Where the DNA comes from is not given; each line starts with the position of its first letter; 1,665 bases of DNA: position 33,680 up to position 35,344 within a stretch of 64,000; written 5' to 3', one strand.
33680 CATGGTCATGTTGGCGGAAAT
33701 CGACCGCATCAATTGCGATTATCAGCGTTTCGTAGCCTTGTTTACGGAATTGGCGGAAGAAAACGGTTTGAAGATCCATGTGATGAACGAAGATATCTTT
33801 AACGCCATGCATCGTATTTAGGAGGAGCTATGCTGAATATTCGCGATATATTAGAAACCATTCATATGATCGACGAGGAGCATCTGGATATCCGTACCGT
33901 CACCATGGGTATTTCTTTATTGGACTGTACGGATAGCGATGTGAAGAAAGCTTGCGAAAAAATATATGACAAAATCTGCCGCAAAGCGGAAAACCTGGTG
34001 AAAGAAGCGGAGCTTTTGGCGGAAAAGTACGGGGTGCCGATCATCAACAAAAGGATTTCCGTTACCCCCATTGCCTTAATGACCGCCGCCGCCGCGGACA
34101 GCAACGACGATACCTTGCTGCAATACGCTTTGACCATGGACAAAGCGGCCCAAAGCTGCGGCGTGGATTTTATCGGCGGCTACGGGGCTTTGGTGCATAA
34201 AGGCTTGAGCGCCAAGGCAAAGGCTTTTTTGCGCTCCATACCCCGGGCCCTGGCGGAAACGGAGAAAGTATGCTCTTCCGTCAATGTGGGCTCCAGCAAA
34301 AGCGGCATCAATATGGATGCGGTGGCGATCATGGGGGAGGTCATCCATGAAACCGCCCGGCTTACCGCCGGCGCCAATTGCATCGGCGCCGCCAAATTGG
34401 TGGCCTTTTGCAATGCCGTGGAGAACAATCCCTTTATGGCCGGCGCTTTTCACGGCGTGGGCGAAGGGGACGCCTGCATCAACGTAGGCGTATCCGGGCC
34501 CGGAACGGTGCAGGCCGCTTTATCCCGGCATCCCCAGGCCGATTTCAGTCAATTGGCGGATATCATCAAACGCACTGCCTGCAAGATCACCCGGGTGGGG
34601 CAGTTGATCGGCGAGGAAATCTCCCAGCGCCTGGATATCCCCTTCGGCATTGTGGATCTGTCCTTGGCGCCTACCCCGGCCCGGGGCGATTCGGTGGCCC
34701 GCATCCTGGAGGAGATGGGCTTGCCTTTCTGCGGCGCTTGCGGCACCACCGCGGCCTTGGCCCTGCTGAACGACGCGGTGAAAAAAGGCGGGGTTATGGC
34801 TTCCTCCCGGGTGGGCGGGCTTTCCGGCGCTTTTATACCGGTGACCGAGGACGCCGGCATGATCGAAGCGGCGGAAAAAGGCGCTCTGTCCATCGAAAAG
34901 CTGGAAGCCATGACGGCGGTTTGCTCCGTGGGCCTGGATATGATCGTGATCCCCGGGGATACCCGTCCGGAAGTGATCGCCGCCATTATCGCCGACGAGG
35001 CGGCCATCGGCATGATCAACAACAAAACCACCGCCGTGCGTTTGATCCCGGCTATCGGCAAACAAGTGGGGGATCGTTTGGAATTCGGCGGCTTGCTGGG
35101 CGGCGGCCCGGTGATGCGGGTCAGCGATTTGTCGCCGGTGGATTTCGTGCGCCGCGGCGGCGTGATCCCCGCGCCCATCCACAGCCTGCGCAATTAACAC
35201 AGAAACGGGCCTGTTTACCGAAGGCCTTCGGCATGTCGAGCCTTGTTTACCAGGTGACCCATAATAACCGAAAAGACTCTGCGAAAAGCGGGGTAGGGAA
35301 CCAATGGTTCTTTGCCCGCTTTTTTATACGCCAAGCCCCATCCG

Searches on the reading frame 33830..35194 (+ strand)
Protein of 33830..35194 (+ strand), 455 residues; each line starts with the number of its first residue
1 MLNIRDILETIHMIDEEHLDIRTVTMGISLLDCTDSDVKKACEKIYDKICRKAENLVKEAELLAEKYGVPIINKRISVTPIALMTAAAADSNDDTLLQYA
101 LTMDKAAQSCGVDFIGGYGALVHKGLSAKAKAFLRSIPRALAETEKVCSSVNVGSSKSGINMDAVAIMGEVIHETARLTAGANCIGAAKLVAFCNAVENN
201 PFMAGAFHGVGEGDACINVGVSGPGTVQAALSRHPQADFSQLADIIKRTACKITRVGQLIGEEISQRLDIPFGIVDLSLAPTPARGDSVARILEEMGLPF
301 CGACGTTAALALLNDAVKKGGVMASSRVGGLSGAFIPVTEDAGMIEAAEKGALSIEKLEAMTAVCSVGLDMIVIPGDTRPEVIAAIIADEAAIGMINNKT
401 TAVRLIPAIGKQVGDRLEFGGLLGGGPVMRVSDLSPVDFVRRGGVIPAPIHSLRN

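Call 8: search_protein_families(library=pfam, proteins=[window:33830-35194:+], max_evalue=0.1)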
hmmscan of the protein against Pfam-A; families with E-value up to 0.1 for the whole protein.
window:33830-35194:+ (455 aa): 1 family
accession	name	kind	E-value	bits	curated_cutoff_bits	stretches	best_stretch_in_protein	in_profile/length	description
PF05167.17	DUF711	-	3.6e-189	629.3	25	1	12-424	1-411/413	Uncharacterised ACR (DUF711)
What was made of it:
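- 33552..35197 (+): ACT (33552-33821) and DUF711/UPF0210 (33830-35197) genes (context, lineage-specific neighbours). Pfam (call 8).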

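Call 20: find_related_loci(query=window:33830-35194:+, collection=genome_contigs, flank=10000)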
Query window:33830-35194:+ (455 aa) in genome_contigs; peptide patterns used: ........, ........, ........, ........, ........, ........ (x = any residue, [..] = any of these).
599 stretches matched a pattern (row limit reached: there are more); 593 encode a relative of the query (tblastn E <= 1e-3); the best 80 are kept; 80 distinct loci.
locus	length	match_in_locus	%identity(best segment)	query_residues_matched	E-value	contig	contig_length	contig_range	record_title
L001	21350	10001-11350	69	1-455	0e+0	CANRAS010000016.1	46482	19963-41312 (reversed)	MAG: uncultured Clostridia bacterium isolate Lapin-016__bin58 genome assembly, contig: Lapin-016__NODE_651_length_46482_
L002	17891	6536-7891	70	1-455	0e+0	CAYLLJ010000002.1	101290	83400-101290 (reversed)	MAG TPA_asm: uncultured Oscillospiraceae bacterium isolate SRP239243_co2_81 genome assembly, contig: NODE_169_length_101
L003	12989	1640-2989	69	1-455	0e+0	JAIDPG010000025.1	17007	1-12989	MAG: Oscillospiraceae bacterium isolate SC0353_S20_3 SC0353_S20_3_contig_25, whole genome shotgun sequence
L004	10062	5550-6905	69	1-455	0e+0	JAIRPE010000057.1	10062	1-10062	MAG: Eubacteriales Family XIII. Incertae Sedis bacterium isolate Cf509_bin24 k119_2009866, whole genome shotgun sequence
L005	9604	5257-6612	69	1-455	0e+0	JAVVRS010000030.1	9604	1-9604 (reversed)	MAG: Oscillospiraceae bacterium isolate CGS10Y1-bin9 NODE_8307_length_9604_cov_5.079066, whole genome shotgun sequence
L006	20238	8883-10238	68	1-455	0e+0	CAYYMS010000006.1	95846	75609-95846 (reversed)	MAG TPA_asm: uncultured Anaeroplasmataceae bacterium isolate SRP199465_co1_90 genome assembly, contig: NODE_325_length_9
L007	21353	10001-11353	68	1-455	0e+0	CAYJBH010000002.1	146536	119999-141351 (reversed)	MAG TPA_asm: uncultured Oscillospiraceae bacterium isolate ERP123703_co1_269 genome assembly, contig: NODE_61_length_146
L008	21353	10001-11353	70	1-455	0e+0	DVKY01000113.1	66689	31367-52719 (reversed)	MAG TPA_asm: Candidatus Fimivicinus intestinavium isolate 2526 ChiHile24__C218100_L66689_SRR6323426, whole genome shotgu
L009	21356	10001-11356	68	1-455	0e+0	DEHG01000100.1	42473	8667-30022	MAG TPA_asm: Ruminococcaceae bacterium UBA2806 UBA2806_contig_5069, whole genome shotgun sequence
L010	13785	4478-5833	68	1-455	0e+0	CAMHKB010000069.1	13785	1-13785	MAG: uncultured Clostridia bacterium isolate SRR11784284_bin.26_metaWRAP_v1.3_MAG genome assembly, contig: ERZ12203208.1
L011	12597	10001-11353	69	1-455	0e+0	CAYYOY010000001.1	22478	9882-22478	MAG TPA_asm: uncultured Oscillospiraceae bacterium isolate SRP242652_co1_184 genome assembly, contig: NODE_1972_length_2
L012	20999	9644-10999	67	1-455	0e+0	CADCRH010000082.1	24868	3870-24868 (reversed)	MAG: uncultured Ruminococcus sp. isolate RUG14906 genome assembly, contig: RUG14906_asm_82, whole genome shotgun sequenc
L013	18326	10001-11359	67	1-455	0e+0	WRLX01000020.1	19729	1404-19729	MAG: Oscillospiraceae bacterium isolate Th196P3bin48 Ga0099364_10005053, whole genome shotgun sequence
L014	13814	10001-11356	69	1-455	0e+0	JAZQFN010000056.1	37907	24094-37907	MAG: Clostridia bacterium isolate T1900044632_TS20190098.MAGScoT_cleanbin_000062 SGB_1073_k141_333347, whole genome shot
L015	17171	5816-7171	67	1-455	0e+0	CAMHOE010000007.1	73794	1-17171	MAG: uncultured Clostridia bacterium isolate SRR11784281_bin.88_metaWRAP_v1.3_MAG genome assembly, contig: ERZ12203356.2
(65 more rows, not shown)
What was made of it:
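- Tried and rejected: genome_contigs scan with DUF711 (call 20).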

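Call 47: find_homologous_proteins(query=window:33830-35194:+, max_evalue=1e-100)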
Query window:33830-35194:+ (455 aa): 8000 proteins with E <= 1e-100 among 8000 candidates; the best 120 are listed.
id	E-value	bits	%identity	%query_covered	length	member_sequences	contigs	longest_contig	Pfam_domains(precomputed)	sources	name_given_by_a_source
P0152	3.3e-261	884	90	100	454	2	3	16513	PF05167.18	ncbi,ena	-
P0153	3.3e-240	815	84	100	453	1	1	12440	PF05167.18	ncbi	-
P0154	2.7e-236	802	83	100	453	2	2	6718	PF05167.18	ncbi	ncbi:MAG: PFL family protein [Clostridiales bacterium]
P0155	2.2e-205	701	71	100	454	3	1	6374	PF05167.18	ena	-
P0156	5.7e-204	696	70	100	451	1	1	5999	PF05167.18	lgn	-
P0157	3.7e-203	693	71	100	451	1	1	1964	PF05167.18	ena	-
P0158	7.2e-203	692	71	100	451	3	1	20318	PF05167.18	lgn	-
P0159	1.4e-202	691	71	100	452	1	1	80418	PF05167.18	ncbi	-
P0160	1.4e-202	691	71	100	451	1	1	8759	PF05167.18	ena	-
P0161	1.6e-202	691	71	100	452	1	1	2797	PF05167.18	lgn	-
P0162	1.8e-202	691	71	100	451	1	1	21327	PF05167.18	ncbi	-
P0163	4.6e-202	690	71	100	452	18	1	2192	PF05167.18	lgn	-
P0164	5.6e-202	689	70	100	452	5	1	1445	PF05167.18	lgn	-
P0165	7.5e-202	689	71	100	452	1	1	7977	PF05167.18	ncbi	-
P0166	9.3e-202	689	70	100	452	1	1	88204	PF05167.18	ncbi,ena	-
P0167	1.1e-201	688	71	100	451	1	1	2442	PF05167.18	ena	-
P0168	1.2e-201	688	71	100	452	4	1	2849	PF05167.18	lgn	-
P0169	1.2e-201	688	70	100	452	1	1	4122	PF05167.18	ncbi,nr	ncbi:MAG: PFL family protein [Clostridia bacterium]|nr:PFL family protein [Clostridia bacterium]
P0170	1.4e-201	688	70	100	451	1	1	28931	PF05167.18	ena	-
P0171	1.6e-201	688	70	100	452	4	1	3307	PF05167.18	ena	-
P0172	2.0e-201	687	72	100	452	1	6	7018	PF05167.18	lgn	-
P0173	2.2e-201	687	70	100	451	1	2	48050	PF05167.18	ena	-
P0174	2.5e-201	687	71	100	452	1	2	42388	PF05167.18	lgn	-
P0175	3.3e-201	687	71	100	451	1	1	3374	PF05167.18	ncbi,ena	-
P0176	3.4e-201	687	71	100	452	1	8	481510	PF05167.18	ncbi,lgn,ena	-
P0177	4.0e-201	686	70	100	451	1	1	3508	PF05167.18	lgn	-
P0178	4.5e-201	686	70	100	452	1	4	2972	PF05167.18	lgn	-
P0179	4.7e-201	686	70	100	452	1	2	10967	PF05167.18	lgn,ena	-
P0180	5.1e-201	686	70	100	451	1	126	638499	PF05167.18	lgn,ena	-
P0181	5.1e-201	686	70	100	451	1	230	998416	PF05167.18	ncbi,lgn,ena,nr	ncbi:MAG: PFL family protein [Oscillospiraceae bacterium]|nr:PFL family protein [Oscillospiraceae ba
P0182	5.1e-201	686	70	100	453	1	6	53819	PF05167.18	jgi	jgi:uncharacterized protein (UPF0210 family)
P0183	5.2e-201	686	70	100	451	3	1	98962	PF05167.18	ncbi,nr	ncbi:MAG: PFL family protein [Oscillospiraceae bacterium]|nr:PFL family protein [Oscillospiraceae ba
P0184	5.3e-201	686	70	100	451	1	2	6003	PF05167.18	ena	-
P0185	6.2e-201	686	71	100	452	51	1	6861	PF05167.18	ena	-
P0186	6.5e-201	686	70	100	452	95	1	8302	PF05167.18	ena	-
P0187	6.6e-201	686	70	100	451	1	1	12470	PF05167.18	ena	-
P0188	6.9e-201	686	70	100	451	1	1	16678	PF05167.18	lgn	-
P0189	7.0e-201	686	70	100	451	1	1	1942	PF05167.18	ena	-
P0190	7.5e-201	686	69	100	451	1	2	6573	PF05167.18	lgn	-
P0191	7.8e-201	686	70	100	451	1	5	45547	PF05167.18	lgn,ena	-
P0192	7.9e-201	686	70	100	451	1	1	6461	PF05167.18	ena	-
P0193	8.2e-201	685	71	100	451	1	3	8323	PF05167.18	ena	-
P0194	9.0e-201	685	70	100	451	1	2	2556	PF05167.18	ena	-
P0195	9.0e-201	685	70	100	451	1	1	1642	PF05167.18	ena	-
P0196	9.0e-201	685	70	100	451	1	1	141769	PF05167.18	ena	-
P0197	9.0e-201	685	70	100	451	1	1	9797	PF05167.18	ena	-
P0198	9.0e-201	685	70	100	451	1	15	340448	PF05167.18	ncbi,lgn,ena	-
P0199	9.0e-201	685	70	100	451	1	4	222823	PF05167.18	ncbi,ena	-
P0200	9.1e-201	685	70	100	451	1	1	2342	PF05167.18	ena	-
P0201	9.3e-201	685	70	100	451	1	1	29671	PF05167.18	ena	-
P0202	9.9e-201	685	70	100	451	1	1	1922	PF05167.18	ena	-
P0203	1.0e-200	685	70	100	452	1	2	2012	PF05167.18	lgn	-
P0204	1.0e-200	685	70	100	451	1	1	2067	PF05167.18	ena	-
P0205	1.1e-200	685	70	100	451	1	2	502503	PF05167.18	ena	-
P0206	1.1e-200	685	71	100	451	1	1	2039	PF05167.18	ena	-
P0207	1.2e-200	685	70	100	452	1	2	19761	PF05167.18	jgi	-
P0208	1.2e-200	685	70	100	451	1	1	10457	PF05167.18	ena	-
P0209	1.2e-200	685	70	100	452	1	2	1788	PF05167.18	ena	-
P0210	1.2e-200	685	70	100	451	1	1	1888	PF05167.18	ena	-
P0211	1.2e-200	685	70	100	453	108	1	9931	PF05167.18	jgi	-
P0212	1.2e-200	685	70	100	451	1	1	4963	PF05167.18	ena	-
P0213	1.2e-200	685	70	100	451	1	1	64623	PF05167.18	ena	-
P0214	1.2e-200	685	70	100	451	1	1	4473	PF05167.18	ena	-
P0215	1.3e-200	685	69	100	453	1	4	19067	PF05167.18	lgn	-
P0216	1.3e-200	685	70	100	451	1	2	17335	PF05167.18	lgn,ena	-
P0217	1.3e-200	685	70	100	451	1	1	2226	PF05167.18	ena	-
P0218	1.4e-200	685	70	100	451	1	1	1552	PF05167.18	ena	-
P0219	1.4e-200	685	70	100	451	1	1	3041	PF05167.18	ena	-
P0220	1.5e-200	685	70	100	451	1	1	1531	PF05167.18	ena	-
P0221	1.5e-200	685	70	100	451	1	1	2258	PF05167.18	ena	-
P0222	1.5e-200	685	70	100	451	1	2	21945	PF05167.18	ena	-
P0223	1.5e-200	685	70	100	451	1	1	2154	PF05167.18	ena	-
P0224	1.6e-200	684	69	100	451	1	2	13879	PF05167.18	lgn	-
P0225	1.8e-200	684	70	100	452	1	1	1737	PF05167.18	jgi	jgi:uncharacterized protein (UPF0210 family)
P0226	1.8e-200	684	70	100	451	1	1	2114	PF05167.18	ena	-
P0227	1.8e-200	684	70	100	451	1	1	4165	PF05167.18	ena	-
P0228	1.9e-200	684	70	100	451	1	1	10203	PF05167.18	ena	-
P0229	1.9e-200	684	70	100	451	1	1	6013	PF05167.18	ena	-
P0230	1.9e-200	684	70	100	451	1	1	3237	PF05167.18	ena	-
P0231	2.0e-200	684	71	100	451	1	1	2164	PF05167.18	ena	-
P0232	2.0e-200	684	71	100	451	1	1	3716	PF05167.18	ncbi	-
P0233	2.1e-200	684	70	100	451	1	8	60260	PF05167.18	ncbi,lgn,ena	-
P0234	2.1e-200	684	70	100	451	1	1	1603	PF05167.18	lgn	-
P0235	2.2e-200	684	-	-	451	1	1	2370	PF05167.18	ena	-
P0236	2.3e-200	684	70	100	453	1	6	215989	PF05167.18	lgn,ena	-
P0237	2.4e-200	684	70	100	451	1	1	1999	PF05167.18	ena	-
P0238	2.5e-200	684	70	100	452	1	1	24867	PF05167.18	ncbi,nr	ncbi:MAG: PFL family protein [Oscillospiraceae bacterium]|nr:PFL family protein [Oscillospiraceae ba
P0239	2.5e-200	684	70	100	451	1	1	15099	PF05167.18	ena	-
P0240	2.8e-200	684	69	100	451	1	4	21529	PF05167.18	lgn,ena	-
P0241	2.8e-200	684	70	100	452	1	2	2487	PF05167.18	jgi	jgi:uncharacterized protein (UPF0210 family)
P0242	2.9e-200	684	69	100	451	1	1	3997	PF05167.18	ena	-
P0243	3.0e-200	684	70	100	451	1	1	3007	PF05167.18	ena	-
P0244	3.0e-200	684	70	100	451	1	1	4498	PF05167.18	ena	-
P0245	3.1e-200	684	70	100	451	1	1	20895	PF05167.18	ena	-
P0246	3.1e-200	684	70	100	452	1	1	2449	PF05167.18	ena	-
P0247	3.2e-200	683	70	100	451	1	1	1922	PF05167.18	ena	-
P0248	3.2e-200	683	70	100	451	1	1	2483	PF05167.18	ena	-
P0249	3.4e-200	683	70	100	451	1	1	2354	PF05167.18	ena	-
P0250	3.5e-200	683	70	100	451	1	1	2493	PF05167.18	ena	-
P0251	3.5e-200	683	70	100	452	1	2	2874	PF05167.18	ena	-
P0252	3.7e-200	683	70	100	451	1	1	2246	PF05167.18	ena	-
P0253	3.7e-200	683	70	100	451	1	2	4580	PF05167.18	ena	-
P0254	3.8e-200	683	70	100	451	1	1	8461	PF05167.18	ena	-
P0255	4.2e-200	683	70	100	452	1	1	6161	PF05167.18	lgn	-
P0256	4.3e-200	683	70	100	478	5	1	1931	PF05167.18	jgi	-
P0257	4.4e-200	683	70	100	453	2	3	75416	PF05167.18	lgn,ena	-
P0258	4.7e-200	683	69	100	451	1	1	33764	PF05167.18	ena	-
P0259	4.8e-200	683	71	100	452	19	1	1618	PF05167.18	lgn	-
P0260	4.9e-200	683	70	100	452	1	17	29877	PF05167.18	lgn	-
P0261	4.9e-200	683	70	100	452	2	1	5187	PF05167.18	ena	-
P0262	5.1e-200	683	70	100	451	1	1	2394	PF05167.18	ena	-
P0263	5.1e-200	683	69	100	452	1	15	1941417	PF05167.18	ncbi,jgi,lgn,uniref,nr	ncbi:PFL family protein [Thermocaproicibacter melissae]|jgi:uncharacterized protein|uniref:PFL famil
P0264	5.2e-200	683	70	100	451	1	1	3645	PF05167.18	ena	-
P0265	5.3e-200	683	69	100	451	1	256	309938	PF05167.18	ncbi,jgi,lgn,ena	-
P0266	5.8e-200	683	70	100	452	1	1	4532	PF05167.18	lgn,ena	-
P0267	5.8e-200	683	71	100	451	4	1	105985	PF05167.18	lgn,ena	-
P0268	5.9e-200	683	69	100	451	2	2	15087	PF05167.18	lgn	-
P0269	5.9e-200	683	70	100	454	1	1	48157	PF05167.18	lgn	-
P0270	6.1e-200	683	69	100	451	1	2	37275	PF05167.18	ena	-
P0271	6.4e-200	683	70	100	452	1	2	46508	PF05167.18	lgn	-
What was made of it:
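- Tried and rejected: It missed the true close relatives, which were found later (call 47).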

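Call 48: find_encoding_contigs(protein=P0152, flank=10000, max_places=6)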
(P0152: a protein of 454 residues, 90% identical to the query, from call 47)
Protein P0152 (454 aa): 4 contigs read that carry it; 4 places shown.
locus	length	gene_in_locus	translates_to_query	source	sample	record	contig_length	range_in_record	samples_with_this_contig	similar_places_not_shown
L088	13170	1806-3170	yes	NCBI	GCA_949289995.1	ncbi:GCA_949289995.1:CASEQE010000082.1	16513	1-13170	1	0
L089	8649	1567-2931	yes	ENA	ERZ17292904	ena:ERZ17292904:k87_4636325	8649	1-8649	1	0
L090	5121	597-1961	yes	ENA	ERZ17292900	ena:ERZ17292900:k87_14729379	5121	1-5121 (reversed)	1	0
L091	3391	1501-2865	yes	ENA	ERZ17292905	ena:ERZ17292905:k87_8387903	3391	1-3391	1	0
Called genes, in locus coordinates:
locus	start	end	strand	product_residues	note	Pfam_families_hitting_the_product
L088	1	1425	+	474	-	?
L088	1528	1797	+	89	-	PF01842:ACT, PF13740:ACT_6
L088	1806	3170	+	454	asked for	PF05167:DUF711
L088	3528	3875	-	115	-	PF03334:PhaG_MnhG_YufB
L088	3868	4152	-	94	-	PF04066:MrpF_PhaF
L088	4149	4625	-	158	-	PF01899:MNHE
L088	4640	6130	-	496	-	PF00361:Proton_antipo_M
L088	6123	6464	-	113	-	PF00420:Oxidored_q2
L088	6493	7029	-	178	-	PF04039:MnhB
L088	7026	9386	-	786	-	PF00662:Proton_antipo_N, PF00361:Proton_antipo_M, PF13244:MbhD, PF20501:MbhE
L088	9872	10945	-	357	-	PF02277:DBI_PRT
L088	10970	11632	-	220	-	PF00392:GntR, PF07729:FCD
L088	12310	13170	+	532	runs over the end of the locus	PF02028:BCCT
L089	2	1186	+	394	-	?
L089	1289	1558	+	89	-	PF01842:ACT, PF13740:ACT_6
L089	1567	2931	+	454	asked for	PF05167:DUF711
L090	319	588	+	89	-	PF01842:ACT, PF13740:ACT_6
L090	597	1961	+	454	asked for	PF05167:DUF711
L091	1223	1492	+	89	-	PF01842:ACT, PF13740:ACT_6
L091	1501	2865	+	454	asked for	PF05167:DUF711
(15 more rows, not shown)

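Call 49: find_encoding_contigs(protein=P0153, flank=10000, max_places=6)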
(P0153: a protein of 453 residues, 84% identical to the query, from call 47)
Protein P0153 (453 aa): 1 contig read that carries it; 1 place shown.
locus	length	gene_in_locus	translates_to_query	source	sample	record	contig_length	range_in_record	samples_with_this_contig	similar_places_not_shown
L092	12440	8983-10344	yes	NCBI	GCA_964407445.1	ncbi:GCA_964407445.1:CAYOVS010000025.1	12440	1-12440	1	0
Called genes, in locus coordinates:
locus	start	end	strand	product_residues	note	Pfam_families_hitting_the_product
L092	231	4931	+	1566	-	-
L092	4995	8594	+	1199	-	-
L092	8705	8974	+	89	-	PF01842:ACT (weak), PF13740:ACT_6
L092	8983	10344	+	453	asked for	PF05167:DUF711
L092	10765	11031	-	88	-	PF01016:Ribosomal_L27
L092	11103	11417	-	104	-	PF00829:Ribosomal_L21p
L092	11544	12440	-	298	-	?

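Call 50: find_encoding_contigs(protein=P0154, flank=10000, max_places=6)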
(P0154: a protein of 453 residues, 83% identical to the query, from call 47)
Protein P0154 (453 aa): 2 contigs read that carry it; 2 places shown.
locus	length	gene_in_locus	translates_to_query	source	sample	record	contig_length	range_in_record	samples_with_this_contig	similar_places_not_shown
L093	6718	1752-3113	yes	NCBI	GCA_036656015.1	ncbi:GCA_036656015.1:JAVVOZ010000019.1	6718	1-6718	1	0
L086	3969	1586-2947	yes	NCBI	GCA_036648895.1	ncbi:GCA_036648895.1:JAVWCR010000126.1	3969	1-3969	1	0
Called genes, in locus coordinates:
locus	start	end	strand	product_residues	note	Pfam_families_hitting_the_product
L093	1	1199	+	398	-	?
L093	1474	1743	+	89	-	PF01842:ACT (weak), PF13740:ACT_6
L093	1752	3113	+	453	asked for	PF05167:DUF711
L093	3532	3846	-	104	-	PF00829:Ribosomal_L21p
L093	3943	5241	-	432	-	PF10150:RNase_E_G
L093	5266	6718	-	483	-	PF10105:DUF2344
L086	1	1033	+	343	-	?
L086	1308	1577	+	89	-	PF01842:ACT (weak), PF13740:ACT_6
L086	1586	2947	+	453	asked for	PF05167:DUF711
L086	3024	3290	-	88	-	PF01016:Ribosomal_L27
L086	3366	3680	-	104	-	PF00829:Ribosomal_L21p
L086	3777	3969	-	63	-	PF10150:RNase_E_G (weak)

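Call 63: search_protein_families(library=pfam, proteins=[L092:231-4928:+, L092:4995-8591:+], max_evalue=1)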
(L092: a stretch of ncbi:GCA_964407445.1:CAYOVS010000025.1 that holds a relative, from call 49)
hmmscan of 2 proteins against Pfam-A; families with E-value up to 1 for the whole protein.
L092:231-4928:+ (1566 aa): 0 families

L092:4995-8591:+ (1199 aa): 1 family
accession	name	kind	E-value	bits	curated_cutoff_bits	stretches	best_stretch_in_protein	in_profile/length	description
PF07382.16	HC2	-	0.0014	19.2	40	2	772-907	11-148/194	Histone H1-like nucleoprotein HC2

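Call 64: search_protein_families(library=ncbifam, proteins=[L092:231-4928:+, L092:4995-8591:+], max_evalue=1)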
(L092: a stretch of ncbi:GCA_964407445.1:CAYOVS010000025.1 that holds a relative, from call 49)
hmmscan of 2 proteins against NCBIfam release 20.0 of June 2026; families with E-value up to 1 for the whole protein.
L092:231-4928:+ (1566 aa): 1 family
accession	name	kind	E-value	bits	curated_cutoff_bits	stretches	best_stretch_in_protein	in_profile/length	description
TIGR02168.1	SMC_prok_B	equivalog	0.00015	19.7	567.35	1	1103-1406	678-986/1181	chromosome segregation protein SMC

L092:4995-8591:+ (1199 aa): 0 families
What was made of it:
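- On SMC / RecN / MukB-type ATPases: The only NCBIfam SMC match is to L092_A, in the coiled-coil part only, at 19.7 bits against a cutoff of 567 (call 64).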

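Call 76: search_protein_families(library=phrogs, proteins=[L092:231-4928:+], max_evalue=0.01)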
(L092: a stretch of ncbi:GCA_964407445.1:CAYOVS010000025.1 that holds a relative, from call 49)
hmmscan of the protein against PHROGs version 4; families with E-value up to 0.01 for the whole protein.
L092:231-4928:+ (1566 aa): 0 families

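Call 86: list_cluster_members(proteins=[P0152, P0153, P0154, L092:4995-8591:+, L092:231-4928:+, P0006, P0047, P0020, L081:4626-7925:+, P0151])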
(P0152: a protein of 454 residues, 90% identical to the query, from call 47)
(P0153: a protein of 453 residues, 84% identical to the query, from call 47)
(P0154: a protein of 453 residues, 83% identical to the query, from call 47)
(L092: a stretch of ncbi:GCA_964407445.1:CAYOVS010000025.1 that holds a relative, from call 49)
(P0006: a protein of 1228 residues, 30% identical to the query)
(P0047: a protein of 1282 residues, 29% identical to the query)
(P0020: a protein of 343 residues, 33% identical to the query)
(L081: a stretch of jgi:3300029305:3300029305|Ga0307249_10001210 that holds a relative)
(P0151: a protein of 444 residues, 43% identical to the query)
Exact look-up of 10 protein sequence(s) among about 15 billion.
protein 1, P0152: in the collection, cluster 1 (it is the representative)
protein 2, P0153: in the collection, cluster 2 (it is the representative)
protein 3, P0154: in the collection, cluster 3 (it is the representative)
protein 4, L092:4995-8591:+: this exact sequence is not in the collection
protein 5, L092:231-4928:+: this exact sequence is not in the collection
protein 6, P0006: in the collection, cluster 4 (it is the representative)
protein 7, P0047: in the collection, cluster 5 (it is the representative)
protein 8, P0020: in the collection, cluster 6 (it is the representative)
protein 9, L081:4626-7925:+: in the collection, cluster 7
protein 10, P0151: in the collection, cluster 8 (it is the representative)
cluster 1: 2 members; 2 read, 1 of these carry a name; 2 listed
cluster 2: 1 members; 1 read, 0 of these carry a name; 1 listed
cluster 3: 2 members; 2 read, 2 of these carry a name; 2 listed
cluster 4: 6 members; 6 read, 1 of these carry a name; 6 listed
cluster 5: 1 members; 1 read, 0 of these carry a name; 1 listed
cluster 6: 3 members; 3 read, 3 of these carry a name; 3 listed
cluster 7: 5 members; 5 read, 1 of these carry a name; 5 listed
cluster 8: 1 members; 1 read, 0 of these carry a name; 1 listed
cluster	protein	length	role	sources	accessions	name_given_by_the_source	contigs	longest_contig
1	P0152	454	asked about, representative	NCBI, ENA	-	-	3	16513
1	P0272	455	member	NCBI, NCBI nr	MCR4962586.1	MAG: PFL family protein [Firmicutes bacterium] | PFL family protein [Bacillota bacterium]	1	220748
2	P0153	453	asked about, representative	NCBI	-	-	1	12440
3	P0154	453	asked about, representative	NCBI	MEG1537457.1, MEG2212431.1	MAG: PFL family protein [Clostridiales bacterium]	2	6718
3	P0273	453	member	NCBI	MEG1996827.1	MAG: PFL family protein [Clostridiales bacterium]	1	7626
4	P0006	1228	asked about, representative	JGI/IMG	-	-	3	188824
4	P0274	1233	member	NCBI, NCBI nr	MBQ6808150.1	MAG: hypothetical protein IJP07_03170 [Firmicutes bacterium] | hypothetical protein [Bacillota bacterium]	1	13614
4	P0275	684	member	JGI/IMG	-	-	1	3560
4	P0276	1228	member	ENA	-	-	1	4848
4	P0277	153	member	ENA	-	-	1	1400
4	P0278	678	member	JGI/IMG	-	-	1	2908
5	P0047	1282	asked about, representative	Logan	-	-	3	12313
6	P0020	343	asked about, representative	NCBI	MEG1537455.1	MAG: hypothetical protein RR387_04140, partial [Clostridiales bacterium]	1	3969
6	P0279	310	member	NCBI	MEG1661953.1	MAG: hypothetical protein RR332_05485, partial [Clostridiales bacterium]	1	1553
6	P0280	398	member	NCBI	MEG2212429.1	MAG: hypothetical protein RRY35_00845, partial [Clostridiales bacterium]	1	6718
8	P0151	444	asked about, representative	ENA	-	-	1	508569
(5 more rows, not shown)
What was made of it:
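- The host is a Clostridia lineage (calls 47, 86). The hosts live in the gut (source labels, call 86).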

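Call 88: find_encoding_contigs(protein=window:33830-35194:+, flank=10000, max_places=5)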
Protein window:33830-35194:+ (455 aa): no gene with exactly this product is on record in the collection.

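Call 101: search_protein_families(library=padloc, proteins=[L092:231-4928:+, L092:4995-8591:+], max_evalue=0.01)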
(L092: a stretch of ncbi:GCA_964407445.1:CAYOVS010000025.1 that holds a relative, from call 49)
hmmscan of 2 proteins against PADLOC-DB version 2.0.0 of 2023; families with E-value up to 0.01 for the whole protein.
L092:231-4928:+ (1566 aa): 0 families

L092:4995-8591:+ (1199 aa): 0 families
